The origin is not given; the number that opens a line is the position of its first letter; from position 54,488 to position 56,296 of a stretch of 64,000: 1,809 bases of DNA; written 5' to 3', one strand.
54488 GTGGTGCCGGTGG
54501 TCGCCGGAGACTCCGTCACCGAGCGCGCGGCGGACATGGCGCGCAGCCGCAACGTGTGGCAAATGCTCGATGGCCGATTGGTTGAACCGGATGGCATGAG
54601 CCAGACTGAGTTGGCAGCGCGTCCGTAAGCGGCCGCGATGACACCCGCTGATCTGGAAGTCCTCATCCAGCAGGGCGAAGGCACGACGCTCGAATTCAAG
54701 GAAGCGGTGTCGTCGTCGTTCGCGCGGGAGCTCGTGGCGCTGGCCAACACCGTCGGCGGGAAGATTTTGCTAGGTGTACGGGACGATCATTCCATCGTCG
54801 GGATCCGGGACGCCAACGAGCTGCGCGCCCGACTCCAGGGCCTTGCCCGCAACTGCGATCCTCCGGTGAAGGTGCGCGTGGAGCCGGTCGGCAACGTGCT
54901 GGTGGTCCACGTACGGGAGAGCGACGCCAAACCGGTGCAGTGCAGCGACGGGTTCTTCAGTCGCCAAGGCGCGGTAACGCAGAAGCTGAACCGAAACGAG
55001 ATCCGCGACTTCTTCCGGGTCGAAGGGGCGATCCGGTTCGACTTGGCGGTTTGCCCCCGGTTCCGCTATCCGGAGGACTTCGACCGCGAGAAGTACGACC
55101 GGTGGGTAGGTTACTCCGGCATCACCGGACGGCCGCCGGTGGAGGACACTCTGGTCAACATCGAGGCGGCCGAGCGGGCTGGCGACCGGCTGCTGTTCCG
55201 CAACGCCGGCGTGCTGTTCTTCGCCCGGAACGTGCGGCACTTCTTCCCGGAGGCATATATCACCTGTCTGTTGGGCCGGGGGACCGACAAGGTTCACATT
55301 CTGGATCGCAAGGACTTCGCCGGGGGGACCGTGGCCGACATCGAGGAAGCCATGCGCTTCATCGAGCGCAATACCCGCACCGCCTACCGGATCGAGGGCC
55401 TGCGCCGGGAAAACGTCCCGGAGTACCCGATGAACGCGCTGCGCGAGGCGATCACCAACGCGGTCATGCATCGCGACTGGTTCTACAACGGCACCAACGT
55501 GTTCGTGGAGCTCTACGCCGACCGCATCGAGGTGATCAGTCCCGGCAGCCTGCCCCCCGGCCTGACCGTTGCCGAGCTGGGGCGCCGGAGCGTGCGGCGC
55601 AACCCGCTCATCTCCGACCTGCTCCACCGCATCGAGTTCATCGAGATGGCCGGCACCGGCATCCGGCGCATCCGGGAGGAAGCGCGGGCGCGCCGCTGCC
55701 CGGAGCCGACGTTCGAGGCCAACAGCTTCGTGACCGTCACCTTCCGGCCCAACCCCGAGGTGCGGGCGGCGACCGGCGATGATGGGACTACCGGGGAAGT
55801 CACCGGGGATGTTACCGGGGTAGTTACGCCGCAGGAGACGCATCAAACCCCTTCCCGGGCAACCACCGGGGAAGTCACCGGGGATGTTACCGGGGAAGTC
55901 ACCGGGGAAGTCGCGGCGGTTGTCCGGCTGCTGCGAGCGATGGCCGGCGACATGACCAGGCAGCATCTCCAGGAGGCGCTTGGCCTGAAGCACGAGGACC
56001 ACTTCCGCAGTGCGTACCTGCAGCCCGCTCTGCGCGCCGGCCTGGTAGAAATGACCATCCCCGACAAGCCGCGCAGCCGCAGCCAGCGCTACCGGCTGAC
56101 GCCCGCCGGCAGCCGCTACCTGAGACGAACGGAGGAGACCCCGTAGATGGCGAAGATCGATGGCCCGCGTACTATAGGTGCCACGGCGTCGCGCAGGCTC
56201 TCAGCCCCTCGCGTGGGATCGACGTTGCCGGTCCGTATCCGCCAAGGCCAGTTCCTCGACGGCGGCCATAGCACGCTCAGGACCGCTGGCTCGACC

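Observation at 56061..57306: About 1.05 kb insertion carrying an AbrB-type antitoxin split an ancestral AlbA_2-mod junction, leaving a 95 bp duplicated gene boundary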

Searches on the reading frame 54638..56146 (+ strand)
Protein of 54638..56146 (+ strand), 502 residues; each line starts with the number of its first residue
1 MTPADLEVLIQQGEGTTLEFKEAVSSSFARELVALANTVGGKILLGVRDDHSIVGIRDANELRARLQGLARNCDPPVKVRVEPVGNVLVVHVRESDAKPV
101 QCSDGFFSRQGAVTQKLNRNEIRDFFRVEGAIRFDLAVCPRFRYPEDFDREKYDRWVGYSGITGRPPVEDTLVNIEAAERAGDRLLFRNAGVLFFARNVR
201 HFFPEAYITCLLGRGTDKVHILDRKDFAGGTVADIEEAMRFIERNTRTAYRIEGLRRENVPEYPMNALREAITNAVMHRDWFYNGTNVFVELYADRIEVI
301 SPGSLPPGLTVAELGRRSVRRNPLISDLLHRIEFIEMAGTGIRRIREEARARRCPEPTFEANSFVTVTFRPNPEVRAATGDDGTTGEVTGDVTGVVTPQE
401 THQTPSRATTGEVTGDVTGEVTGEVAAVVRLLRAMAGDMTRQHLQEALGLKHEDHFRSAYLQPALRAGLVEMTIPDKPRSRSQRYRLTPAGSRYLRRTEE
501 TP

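Call 7: search_protein_families(library=pfam, proteins=[window:54638-56146:+], max_evalue=0.01)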
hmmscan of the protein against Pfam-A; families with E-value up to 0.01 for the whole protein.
window:54638-56146:+ (502 aa): 3 families
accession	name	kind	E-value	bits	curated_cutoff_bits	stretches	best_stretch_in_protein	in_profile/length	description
PF21247.3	Fic-like_C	-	1.7e-26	92.3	27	1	428-488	3-64/64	Filamentation induced by cAMP protein Fic-like, C-terminal domain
PF13749.12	HATPase_c_4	-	3.7e-22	78.6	26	1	285-369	1-89/89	Putative ATP-dependent DNA helicase recG C-terminal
PF04326.19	SLFN_AlbA_2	-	7.2e-18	65.7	25.3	1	14-117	1-117/118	Schlafen, AlbA_2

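Call 12: search_protein_families(library=ncbifam, proteins=[window:54638-56146:+], max_evalue=1)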
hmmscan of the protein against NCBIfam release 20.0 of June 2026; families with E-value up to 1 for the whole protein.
window:54638-56146:+ (502 aa): 0 families

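Call 13: find_encoding_contigs(protein=window:54638-56146:+, flank=10000, max_places=10)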
Protein window:54638-56146:+ (502 aa): no gene with exactly this product is on record in the collection.

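Call 16: find_related_loci(query=window:54638-56146:+, collection=genome_contigs, flank=10000)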
Query window:54638-56146:+ (502 aa) in genome_contigs; peptide patterns used: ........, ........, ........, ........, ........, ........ (x = any residue, [..] = any of these).
135 stretches matched a pattern; 67 encode a relative of the query (tblastn E <= 1e-3); 67 distinct loci.
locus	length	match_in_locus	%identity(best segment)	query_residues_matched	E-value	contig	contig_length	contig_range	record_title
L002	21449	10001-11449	77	1-501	0e+0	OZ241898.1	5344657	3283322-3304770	MAG: Vicinamibacterales bacterium isolate 479fc26a-c5fd-4f96-80c2-dbb1f079bd2a genome assembly, chromosome: 1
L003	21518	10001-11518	74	1-497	0e+0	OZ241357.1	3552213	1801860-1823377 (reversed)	MAG: Alphaproteobacteria bacterium isolate 88d555cd-2633-4b86-a1be-1e9adaae3909 genome assembly, chromosome: 1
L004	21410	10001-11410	74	1-500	0e+0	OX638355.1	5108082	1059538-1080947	MAG: Terriglobia bacterium isolate 290eebee-5386-4bec-b87c-7b5c19ab3581 genome assembly, chromosome: 1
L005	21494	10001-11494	73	1-500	0e+0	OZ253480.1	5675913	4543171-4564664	MAG: uncultured Candidatus Binatia bacterium isolate 01c1d691-c9b9-4499-9944-1e5a173e9d55 genome assembly, chromosome: 1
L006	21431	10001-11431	73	1-502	0e+0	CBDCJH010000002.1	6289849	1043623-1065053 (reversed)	MAG: Acidobacteriota bacterium isolate c5bec7bd-8743-43d4-8d4a-7f4ec31ca422 genome assembly, contig: contig_2, whole gen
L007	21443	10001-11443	72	1-499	0e+0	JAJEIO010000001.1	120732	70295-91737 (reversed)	MAG: Candidatus Latescibacterota bacterium isolate p16x65bins.25 k141_64880, whole genome shotgun sequence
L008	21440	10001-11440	72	1-501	0e+0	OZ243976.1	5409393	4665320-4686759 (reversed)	MAG: Gammaproteobacteria bacterium isolate 16632d52-ba02-4dd1-a452-c1d69d7653ac genome assembly, chromosome: 1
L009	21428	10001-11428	72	1-501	0e+0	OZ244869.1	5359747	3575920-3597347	MAG: uncultured Candidatus Binatia bacterium isolate 4a3a7036-e571-4a1a-a60d-b403d30aaf4e genome assembly, chromosome: 1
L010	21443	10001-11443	71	1-499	0e+0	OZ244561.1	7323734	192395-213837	MAG: Candidatus Latescibacterota bacterium isolate 14245923-b953-489b-b549-9f362580a9e9 genome assembly, chromosome: 1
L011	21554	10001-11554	70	1-498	0e+0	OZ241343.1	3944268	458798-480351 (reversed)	MAG: Candidatus Azotimanducaceae bacterium isolate 75a24efc-86fb-4457-ba1a-d67b369d5512 genome assembly, chromosome: 1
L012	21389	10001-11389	71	1-497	0e+0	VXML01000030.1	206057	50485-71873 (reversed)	MAG: Gemmatimonadetes bacterium isolate SB0661_bin_36 NODE_66_length_206057_cov_76.094426, whole genome shotgun sequence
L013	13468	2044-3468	71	1-497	0e+0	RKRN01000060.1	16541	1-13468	MAG: Candidatus Latescibacterota bacterium isolate PNGco_C_bin1 scaffold_466, whole genome shotgun sequence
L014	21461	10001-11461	71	1-497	0e+0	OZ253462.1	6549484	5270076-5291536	MAG: Candidatus Latescibacterota bacterium isolate 85c596c4-e601-42f5-bc00-22a25924bb3e genome assembly, chromosome: 1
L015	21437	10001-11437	72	1-497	0e+0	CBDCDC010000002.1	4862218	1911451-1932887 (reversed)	MAG: Candidatus Latescibacterota bacterium isolate a5674b02-4162-4bfe-8498-4cf7be1abab7 genome assembly, contig: contig_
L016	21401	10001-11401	71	1-497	0e+0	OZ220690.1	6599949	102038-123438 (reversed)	MAG: Candidatus Latescibacterota bacterium isolate 4544edd8-ea3d-4877-aa30-594cc490bc13 genome assembly, chromosome: 1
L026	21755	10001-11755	68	1-501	0e+0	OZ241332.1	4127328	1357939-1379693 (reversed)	MAG: uncultured Candidatus Binatia bacterium isolate ce7e85d1-9959-44a0-99a7-1c122dec4f51 genome assembly, chromosome: 1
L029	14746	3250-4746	66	1-501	0e+0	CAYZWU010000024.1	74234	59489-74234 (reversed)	MAG TPA_asm: uncultured Phycisphaerales bacterium isolate binchicken_co147_420 genome assembly, contig: NODE_1084_length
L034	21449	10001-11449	65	1-496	0e+0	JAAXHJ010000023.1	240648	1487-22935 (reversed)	MAG: Candidatus Palauibacter poriticola isolate Plut_88886 unfiltered_Plut_88886_genomic_contig_367021, whole genome sho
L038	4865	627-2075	66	1-495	0e+0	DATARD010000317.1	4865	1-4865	MAG TPA_asm: Thermoanaerobaculia bacterium isolate SMAG_U5484 k141_7066467, whole genome shotgun sequence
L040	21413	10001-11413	62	1-497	0e+0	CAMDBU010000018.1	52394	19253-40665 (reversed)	MAG: Syntrophobacter sp. SbD2 isolate MaH-04nov19-76 genome assembly, contig: MaH-04nov19-C1288, whole genome shotgun se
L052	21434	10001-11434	71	1-500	0e+0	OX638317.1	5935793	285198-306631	MAG: uncultured Latescibacteria bacterium isolate cbbe8a84-e08a-4d06-a76e-2eb930d8ff24 genome assembly, chromosome: 1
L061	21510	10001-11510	58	1-499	1e-139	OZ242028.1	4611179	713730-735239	MAG: Longimicrobiales bacterium isolate 4ff28408-fd68-4aab-b988-5c1bd4018f56 genome assembly, chromosome: 1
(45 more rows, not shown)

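Call 32: find_homologous_proteins(query=window:54638-56146:+, max_evalue=1e-100)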
Query window:54638-56146:+ (502 aa): 832 proteins with E <= 1e-100 among 8000 candidates; the best 120 are listed.
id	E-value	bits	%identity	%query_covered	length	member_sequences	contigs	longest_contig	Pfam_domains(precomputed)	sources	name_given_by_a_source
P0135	1.8e-280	949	86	100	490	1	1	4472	PF13749.13,PF21247.4,PF04326.20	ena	-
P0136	1.4e-252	857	70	98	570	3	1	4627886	PF13749.13,PF21247.4,PF04326.20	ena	-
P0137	5.6e-248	842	70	98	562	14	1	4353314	PF13749.13,PF21247.4,PF04326.20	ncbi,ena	-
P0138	1.8e-247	840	70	98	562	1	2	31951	PF13749.13,PF21247.4,PF04326.20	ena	-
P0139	2.2e-247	840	70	98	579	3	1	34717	PF13749.13,PF21247.4,PF04326.20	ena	-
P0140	3.1e-247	839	70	98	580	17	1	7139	PF13749.13,PF21247.4,PF04326.20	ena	-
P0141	9.5e-247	838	75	99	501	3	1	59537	PF13749.13,PF21247.4,PF04326.20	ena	-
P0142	3.7e-246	836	70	98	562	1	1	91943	PF13749.13,PF21247.4,PF04326.20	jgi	-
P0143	3.5e-245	832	75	99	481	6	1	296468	PF13749.13,PF21247.4,PF04326.20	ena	-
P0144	4.0e-245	832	74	100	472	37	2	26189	PF13749.13,PF21247.4,PF04326.20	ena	-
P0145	6.4e-245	832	75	99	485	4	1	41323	PF13749.13,PF21247.4,PF04326.20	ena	-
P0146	6.9e-245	831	77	100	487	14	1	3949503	PF13749.13,PF21247.4,PF04326.20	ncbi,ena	-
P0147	9.2e-245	831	70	100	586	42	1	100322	PF13749.13,PF21247.4,PF04326.20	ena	-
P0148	3.8e-244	829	76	99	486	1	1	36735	PF13749.13,PF21247.4,PF04326.20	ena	-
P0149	5.2e-244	829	74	100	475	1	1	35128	PF13749.13,PF21247.4,PF04326.20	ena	-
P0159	1.0e-240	818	95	77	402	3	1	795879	PF13749.13,PF04326.20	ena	-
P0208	1.0e-222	758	92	74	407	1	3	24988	PF13749.13,PF21247.4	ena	-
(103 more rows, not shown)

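Call 33: find_encoding_contigs(protein=P0159, flank=8000, max_places=3)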
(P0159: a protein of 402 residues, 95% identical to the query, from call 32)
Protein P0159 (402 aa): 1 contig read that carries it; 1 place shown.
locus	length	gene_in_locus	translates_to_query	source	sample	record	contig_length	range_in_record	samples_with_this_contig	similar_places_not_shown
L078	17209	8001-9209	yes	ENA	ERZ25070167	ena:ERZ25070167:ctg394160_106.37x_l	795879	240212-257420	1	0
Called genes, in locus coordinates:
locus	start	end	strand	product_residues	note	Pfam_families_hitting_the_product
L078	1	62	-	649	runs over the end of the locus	PF00496:SBP_bac_5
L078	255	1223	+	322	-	PF00528:BPD_transp_1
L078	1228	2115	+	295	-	PF00528:BPD_transp_1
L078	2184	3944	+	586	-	-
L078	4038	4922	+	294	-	PF05721:PhyH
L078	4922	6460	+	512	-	PF00150:Cellulase (weak)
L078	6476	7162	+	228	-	PF20582:UPF0758_N, PF04002:RadC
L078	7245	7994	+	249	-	-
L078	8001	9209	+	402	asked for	PF04326:SLFN_AlbA_2, PF13749:HATPase_c_4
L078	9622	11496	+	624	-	PF01555:N6_N4_Mtase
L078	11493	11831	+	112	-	PF01909:NTP_transf_2, PF18765:Polbeta (weak)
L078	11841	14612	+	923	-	PF04851:ResIII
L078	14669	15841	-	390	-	PF13173:AAA_14, PF13635:DUF4143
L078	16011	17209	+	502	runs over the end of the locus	PF01844:HNH (weak)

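Call 34: find_encoding_contigs(protein=P0208, flank=8000, max_places=4)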
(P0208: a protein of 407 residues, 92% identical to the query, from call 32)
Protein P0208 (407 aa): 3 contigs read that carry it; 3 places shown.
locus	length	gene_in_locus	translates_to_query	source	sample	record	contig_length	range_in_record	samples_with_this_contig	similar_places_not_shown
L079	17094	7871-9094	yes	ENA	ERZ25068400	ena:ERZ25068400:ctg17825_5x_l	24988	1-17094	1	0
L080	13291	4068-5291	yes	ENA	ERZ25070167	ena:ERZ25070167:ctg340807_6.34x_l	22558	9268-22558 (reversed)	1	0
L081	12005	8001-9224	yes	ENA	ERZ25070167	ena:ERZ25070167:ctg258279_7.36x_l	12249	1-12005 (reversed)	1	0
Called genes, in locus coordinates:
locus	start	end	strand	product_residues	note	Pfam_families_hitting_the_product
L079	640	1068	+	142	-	PF00528:BPD_transp_1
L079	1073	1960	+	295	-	PF00528:BPD_transp_1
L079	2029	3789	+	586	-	-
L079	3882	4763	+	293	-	PF05721:PhyH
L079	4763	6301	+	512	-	PF00150:Cellulase (weak)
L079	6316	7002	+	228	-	PF20582:UPF0758_N, PF04002:RadC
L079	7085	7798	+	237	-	-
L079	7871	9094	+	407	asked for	PF13749:HATPase_c_4, PF21247:Fic-like_C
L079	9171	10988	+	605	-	PF01555:N6_N4_Mtase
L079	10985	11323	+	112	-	PF01909:NTP_transf_2, PF18765:Polbeta (weak)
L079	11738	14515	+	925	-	PF04851:ResIII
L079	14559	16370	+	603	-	PF14236:DruA, PF13808:DDE_Tnp_1_assoc, PF01609:DDE_Tnp_1 (weak)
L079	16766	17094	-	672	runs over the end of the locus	-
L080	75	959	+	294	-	PF05721:PhyH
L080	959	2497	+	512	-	PF00150:Cellulase (weak)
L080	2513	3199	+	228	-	PF20582:UPF0758_N, PF04002:RadC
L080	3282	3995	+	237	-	-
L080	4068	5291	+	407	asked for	PF13749:HATPase_c_4, PF21247:Fic-like_C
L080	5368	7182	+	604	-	PF01555:N6_N4_Mtase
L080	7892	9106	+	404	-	PF04851:ResIII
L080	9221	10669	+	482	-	-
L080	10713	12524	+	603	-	PF14236:DruA, PF13808:DDE_Tnp_1_assoc, PF01609:DDE_Tnp_1 (weak)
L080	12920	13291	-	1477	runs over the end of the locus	-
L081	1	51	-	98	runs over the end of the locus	?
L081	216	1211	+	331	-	PF00528:BPD_transp_1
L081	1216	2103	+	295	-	PF00528:BPD_transp_1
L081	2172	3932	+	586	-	-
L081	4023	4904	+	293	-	PF05721:PhyH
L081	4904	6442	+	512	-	PF00150:Cellulase (weak)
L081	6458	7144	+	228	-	PF20582:UPF0758_N, PF04002:RadC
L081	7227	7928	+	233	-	-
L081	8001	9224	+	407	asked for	PF13749:HATPase_c_4, PF21247:Fic-like_C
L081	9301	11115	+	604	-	PF01555:N6_N4_Mtase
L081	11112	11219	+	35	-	-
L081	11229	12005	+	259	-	?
